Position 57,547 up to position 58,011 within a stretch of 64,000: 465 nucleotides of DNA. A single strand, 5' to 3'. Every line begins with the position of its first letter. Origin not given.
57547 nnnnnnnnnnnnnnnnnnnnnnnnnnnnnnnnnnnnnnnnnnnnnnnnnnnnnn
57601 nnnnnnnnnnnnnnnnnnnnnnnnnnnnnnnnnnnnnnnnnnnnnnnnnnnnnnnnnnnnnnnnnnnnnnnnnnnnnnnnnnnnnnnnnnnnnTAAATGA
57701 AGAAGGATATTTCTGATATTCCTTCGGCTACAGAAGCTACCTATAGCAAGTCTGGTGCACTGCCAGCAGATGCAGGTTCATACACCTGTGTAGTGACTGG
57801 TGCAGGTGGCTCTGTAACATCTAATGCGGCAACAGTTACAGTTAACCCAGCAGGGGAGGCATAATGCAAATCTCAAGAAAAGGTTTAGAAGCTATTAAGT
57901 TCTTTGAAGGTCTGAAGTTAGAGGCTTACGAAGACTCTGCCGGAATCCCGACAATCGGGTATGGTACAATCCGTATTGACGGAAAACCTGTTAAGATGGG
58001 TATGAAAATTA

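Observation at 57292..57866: Ig-like domain split by a single in-frame stop codon immediately before the endolysin gene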

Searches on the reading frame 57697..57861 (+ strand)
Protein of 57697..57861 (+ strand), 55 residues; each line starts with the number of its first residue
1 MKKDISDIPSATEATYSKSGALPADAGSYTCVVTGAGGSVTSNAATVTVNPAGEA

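Call 4: search_protein_families(library=pfam, proteins=[window:57697-57861:+], max_evalue=1)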
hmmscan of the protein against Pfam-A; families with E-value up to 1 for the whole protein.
window:57697-57861:+ (55 aa): 6 families
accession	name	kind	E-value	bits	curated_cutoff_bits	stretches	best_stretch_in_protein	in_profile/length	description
PF13895.12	Ig_2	-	0.0017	19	27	1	10-49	42-79/79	Immunoglobulin domain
PF07679.22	I-set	-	0.0026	18.2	23.7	1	20-44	62-86/90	Immunoglobulin I-set domain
PF18887.5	MBG_3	-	0.016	15.7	25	1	11-34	29-52/72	MBG domain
PF07686.23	V-set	-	0.033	14.8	26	1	21-49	80-108/109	Immunoglobulin V-set domain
PF00047.31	ig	-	0.038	14.7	21.8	1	23-42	60-79/81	Immunoglobulin domain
PF13927.12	Ig_3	-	0.13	13.2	30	1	11-34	54-77/78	Immunoglobulin domain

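Call 50: predict_structure(alignment_id=A5)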
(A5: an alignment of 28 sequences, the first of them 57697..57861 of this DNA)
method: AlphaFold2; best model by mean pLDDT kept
length: 55 residues; sequences in the alignment: 28
mean_pLDDT: 70.4   pTM: 0.45
mean pLDDT of the five models: 70.4, 68.0, 63.8, 60.2, 58.1
residues with pLDDT >= 90: 0; 70-90: 33; 50-70: 15; < 50: 7
segments of 3 or more residues with pLDDT < 50: 1-5
pLDDT, mean of each block of 10 residues (from residue 1): 53 75 71 81 78 58
secondary structure, 60 per line:
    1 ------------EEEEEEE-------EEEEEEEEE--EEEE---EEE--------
elements in order: E13-19 E27-35 E38-41 E45-47

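Call 54: search_solved_structures(query=window:57697-57861:+, max_evalue=0.001, show_alignments=1)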
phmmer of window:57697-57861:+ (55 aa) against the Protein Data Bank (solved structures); distinct sequences matched with E-value up to 0.001: 28.
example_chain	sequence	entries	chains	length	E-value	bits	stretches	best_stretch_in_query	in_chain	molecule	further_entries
9ncf_S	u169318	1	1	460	1.4e-70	229.8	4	2-51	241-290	Immunoglobulin-like domain protein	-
9c2d_S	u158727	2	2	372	3.3e-40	135.7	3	2-52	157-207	Tail protein | Putative tail protein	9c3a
6iaa_A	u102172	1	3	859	9.9e-08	35.1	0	23-52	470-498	Roundabout homolog 2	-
3b43_A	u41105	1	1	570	4.9e-07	33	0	13-40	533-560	Titin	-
3laf_A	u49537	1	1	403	9.7e-07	32.1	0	22-48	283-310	Deleted in Colorectal Cancer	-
5z5k_A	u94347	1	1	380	3.1e-06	30.5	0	22-48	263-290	Netrin receptor DCC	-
3jxa_A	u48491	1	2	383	3.6e-06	30.3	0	24-46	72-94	Contactin 4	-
3kld_A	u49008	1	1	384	3.6e-06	30.3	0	24-46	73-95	Contactin 4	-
4u7m_A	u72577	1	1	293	8.8e-06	29.1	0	24-49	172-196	Leucine-rich repeats and immunoglobulin-like domains protein 1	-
8jqi_B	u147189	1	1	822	1.4e-05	28.5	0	19-41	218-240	Fibroblast growth factor receptor 1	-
5ope_A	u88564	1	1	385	4.8e-05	26.8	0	23-50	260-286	Roundabout homolog 1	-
5o5g_A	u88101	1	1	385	4.9e-05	26.8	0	23-50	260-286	Roundabout homolog 1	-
5lxk_A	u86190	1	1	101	0.00011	25.7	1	3-52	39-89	Decoration protein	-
7ysw_C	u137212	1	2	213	0.00017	25.2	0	20-43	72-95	Fibroblast growth factor receptor 4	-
1cs6_A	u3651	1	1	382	0.00025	24.6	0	24-47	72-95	AXONIN-1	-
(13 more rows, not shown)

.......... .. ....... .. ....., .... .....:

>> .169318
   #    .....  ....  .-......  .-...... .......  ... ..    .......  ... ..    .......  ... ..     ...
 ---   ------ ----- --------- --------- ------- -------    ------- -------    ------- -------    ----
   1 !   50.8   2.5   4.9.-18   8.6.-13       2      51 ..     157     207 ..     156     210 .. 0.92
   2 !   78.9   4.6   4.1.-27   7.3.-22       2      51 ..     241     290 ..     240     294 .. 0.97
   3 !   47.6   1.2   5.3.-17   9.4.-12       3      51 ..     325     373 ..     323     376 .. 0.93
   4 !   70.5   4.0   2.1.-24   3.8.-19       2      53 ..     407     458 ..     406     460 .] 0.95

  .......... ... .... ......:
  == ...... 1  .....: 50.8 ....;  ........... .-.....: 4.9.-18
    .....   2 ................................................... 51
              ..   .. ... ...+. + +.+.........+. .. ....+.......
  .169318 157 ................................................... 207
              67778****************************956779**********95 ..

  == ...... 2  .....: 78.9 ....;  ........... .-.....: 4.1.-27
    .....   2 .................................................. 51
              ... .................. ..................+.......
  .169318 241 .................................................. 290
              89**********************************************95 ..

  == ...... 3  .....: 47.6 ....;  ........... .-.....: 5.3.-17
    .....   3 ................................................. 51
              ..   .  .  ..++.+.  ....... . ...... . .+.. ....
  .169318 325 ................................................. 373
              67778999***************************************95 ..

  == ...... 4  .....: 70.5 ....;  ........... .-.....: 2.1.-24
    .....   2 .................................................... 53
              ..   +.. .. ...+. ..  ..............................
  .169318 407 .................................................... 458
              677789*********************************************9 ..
